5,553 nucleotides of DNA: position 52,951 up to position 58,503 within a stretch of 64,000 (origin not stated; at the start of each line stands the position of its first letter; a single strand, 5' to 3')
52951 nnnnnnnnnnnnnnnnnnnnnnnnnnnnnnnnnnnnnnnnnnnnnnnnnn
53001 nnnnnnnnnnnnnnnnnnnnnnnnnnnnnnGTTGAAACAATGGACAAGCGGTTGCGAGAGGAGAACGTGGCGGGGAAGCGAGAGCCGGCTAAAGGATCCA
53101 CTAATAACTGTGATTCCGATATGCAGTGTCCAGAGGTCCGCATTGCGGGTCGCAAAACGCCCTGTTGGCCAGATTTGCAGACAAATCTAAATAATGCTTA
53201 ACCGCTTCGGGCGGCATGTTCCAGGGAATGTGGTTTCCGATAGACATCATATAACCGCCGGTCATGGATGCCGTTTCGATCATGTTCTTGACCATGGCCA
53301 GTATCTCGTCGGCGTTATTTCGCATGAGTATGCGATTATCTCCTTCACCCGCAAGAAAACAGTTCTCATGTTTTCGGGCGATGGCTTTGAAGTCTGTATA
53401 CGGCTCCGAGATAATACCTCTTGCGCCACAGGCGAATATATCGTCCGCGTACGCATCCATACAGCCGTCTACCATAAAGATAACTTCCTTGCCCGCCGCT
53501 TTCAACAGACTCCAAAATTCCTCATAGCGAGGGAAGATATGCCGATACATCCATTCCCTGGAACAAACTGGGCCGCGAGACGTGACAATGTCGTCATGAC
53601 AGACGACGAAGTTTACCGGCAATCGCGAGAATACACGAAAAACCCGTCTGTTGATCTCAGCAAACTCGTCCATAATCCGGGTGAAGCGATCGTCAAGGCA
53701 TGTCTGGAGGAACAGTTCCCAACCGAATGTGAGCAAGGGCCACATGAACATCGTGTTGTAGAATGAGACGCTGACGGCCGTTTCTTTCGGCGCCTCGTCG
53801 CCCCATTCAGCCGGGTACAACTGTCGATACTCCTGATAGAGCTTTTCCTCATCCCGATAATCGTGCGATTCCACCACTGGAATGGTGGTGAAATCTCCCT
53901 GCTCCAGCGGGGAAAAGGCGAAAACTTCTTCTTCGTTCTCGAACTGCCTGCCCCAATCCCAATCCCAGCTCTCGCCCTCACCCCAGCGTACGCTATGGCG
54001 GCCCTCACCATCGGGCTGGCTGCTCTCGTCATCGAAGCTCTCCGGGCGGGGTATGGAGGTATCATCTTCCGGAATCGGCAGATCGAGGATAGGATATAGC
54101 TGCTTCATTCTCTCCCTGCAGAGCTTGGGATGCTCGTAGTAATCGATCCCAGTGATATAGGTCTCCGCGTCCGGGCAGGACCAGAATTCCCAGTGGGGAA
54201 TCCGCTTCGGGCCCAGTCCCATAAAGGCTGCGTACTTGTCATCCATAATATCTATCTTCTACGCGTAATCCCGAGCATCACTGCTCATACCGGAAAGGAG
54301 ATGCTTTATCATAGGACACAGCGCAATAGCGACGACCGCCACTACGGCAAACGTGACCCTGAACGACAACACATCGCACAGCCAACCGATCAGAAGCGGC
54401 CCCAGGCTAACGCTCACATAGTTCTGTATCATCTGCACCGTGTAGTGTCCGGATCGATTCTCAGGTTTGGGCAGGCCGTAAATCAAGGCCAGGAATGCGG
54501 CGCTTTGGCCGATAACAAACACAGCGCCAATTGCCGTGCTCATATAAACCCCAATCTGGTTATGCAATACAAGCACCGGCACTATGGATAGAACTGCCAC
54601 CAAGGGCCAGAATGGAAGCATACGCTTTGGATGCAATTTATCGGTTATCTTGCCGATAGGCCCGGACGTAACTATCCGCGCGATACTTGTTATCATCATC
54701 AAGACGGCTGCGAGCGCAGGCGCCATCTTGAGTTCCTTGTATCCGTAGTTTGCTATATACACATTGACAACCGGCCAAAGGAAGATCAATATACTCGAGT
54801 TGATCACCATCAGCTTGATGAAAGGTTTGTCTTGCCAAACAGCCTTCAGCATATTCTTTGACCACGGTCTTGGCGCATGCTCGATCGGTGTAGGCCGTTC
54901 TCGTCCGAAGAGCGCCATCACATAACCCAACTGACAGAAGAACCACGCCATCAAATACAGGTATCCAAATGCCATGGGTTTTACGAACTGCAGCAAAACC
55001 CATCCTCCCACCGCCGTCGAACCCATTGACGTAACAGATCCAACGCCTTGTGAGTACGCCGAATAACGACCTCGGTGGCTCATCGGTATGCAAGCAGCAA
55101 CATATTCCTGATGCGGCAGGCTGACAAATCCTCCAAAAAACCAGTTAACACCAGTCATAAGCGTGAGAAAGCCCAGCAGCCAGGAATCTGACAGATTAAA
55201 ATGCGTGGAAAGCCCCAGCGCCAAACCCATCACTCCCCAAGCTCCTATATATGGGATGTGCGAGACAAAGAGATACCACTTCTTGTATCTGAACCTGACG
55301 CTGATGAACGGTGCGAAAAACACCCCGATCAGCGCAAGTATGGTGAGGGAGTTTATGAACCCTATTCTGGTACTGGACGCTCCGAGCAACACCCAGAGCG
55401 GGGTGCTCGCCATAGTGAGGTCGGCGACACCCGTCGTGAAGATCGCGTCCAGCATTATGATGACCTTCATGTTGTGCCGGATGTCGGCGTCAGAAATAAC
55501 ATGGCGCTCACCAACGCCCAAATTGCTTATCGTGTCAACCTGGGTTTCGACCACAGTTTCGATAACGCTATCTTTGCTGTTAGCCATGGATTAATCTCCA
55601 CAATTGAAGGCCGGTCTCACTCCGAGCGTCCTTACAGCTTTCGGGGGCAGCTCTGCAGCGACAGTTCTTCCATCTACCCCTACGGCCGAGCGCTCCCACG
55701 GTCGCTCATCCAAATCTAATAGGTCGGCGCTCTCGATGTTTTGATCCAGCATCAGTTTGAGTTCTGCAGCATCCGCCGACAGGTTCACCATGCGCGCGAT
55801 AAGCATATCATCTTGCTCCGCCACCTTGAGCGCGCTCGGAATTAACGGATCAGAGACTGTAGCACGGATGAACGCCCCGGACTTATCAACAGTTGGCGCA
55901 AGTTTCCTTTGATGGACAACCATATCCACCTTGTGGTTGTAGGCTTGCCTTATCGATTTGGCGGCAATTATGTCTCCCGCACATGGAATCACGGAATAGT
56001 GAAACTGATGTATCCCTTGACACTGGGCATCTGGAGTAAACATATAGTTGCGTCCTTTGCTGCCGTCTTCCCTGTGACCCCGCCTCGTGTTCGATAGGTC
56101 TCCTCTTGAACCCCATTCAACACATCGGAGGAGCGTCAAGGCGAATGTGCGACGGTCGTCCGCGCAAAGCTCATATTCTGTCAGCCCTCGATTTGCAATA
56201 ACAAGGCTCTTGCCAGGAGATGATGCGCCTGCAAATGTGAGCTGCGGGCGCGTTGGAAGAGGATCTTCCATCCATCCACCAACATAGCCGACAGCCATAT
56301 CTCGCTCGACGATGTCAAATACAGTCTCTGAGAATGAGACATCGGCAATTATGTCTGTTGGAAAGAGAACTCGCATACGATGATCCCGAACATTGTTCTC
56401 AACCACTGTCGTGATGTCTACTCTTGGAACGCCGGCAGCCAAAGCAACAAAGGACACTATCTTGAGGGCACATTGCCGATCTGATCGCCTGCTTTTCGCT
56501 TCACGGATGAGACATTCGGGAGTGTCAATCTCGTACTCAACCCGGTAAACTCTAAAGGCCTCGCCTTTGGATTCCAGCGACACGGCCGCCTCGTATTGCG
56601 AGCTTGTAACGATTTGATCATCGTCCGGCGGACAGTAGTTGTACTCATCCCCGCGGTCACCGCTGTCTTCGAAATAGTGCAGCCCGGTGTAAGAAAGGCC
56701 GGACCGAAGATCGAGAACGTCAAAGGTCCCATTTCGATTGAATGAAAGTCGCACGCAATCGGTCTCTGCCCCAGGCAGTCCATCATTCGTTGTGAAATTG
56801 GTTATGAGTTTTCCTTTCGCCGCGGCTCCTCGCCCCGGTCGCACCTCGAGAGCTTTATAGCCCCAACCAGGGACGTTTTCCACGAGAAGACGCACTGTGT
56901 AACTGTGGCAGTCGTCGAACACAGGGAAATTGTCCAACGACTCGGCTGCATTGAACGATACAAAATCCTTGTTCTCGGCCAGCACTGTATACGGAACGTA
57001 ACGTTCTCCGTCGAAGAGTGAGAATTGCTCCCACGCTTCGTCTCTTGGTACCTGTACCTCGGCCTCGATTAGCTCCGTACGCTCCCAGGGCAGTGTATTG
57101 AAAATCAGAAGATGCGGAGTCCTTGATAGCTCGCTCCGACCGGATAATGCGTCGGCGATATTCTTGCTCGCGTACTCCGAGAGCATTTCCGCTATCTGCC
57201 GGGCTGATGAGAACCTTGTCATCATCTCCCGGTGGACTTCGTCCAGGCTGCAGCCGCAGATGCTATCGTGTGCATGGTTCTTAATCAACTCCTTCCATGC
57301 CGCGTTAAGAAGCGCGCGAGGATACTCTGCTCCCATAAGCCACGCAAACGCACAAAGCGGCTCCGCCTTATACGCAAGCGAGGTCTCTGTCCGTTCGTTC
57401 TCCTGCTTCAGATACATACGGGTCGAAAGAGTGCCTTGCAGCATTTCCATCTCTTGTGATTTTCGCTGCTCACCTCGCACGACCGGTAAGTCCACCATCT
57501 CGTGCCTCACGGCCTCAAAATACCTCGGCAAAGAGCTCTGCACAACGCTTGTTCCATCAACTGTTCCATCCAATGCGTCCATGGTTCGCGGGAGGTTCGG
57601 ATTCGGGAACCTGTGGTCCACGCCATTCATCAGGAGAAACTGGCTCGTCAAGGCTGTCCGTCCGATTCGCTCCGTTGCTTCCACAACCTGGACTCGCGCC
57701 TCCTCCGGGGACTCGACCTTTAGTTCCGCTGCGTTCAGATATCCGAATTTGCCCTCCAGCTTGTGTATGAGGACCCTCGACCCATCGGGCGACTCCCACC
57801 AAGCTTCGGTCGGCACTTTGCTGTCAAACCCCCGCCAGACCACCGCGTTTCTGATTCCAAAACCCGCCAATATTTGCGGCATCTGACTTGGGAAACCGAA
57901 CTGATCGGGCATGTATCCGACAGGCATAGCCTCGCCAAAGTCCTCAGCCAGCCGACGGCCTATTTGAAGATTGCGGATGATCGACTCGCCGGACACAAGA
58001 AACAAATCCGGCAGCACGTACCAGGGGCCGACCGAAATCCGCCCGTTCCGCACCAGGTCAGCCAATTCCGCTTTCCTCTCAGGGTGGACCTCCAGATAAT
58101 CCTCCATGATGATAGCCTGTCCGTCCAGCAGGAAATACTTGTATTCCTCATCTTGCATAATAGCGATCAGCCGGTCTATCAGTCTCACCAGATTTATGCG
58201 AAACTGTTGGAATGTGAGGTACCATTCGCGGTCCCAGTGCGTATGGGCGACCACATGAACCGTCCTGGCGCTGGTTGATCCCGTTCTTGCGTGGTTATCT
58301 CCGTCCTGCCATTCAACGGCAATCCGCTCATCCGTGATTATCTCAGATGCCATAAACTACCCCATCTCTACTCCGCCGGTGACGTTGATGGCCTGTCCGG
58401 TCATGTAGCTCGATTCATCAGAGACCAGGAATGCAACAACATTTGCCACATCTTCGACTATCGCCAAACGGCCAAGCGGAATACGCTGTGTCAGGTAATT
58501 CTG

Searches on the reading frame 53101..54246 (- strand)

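Call 39: search_protein_families(library=pfam, proteins=[window:53101-54246:-], max_evalue=0.0001)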
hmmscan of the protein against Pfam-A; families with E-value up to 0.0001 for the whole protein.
window:53101-54246:- (381 aa): 1 family
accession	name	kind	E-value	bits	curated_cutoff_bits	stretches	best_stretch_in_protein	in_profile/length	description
PF01208.23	URO-D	-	3.5e-11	43.2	23.9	1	187-355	175-342/346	Uroporphyrinogen decarboxylase (URO-D)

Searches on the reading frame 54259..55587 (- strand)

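Call 39: search_protein_families(library=pfam, proteins=[window:54259-55587:-], max_evalue=0.0001)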
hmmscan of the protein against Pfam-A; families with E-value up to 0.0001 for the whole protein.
window:54259-55587:- (442 aa): 1 family
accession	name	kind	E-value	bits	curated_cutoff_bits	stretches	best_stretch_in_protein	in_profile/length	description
PF07690.21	MFS_1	-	5.4e-19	68.8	33.4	2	58-365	15-312/347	Major Facilitator Superfamily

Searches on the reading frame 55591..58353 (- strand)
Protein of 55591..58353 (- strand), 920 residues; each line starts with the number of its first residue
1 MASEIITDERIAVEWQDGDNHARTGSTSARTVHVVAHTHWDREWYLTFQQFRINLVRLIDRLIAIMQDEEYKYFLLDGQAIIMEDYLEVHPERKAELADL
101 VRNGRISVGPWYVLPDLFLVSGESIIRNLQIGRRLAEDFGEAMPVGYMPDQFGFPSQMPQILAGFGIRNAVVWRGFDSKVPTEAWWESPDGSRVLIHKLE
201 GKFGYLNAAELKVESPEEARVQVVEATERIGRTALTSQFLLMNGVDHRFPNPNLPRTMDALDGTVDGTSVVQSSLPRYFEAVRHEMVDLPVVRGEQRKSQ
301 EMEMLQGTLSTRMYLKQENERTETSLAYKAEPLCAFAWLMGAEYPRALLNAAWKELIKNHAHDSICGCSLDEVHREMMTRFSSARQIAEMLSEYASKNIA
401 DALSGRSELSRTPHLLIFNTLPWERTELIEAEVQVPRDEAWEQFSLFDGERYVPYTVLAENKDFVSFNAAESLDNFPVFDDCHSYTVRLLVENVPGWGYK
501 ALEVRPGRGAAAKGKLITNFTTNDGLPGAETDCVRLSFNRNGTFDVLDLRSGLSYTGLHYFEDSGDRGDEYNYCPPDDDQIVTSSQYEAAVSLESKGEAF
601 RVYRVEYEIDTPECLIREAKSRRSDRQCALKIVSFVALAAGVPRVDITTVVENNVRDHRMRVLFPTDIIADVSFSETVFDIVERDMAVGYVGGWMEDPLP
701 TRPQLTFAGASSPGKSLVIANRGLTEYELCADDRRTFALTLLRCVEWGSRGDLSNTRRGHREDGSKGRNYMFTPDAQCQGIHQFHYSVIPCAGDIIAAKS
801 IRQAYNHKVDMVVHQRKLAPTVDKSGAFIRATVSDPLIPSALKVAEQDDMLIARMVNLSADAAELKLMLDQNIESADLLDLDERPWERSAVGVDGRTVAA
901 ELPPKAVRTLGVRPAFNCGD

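Call 39: search_protein_families(library=pfam, proteins=[window:55591-58353:-], max_evalue=0.0001)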
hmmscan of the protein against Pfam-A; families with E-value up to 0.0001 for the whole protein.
window:55591-58353:- (920 aa): 4 families
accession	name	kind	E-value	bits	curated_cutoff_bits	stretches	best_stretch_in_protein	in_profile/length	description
PF01074.27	Glyco_hydro_38N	-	3.8e-36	125.3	25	1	31-284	1-257/270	Glycosyl hydrolases family 38 N-terminal domain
PF09261.16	Alpha-mann_mid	-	5.4e-15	55.7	31.1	1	304-397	2-94/96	Alpha mannosidase middle domain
PF17677.7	Glyco_hydro38C2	-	2.9e-09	37.4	22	1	838-910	3-72/72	Glycosyl hydrolases family 38 C-terminal beta sandwich domain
PF07748.19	Glyco_hydro_38C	-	6.7e-07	30.2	25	1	530-685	2-145/206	Glycosyl hydrolases family 38 C-terminal domain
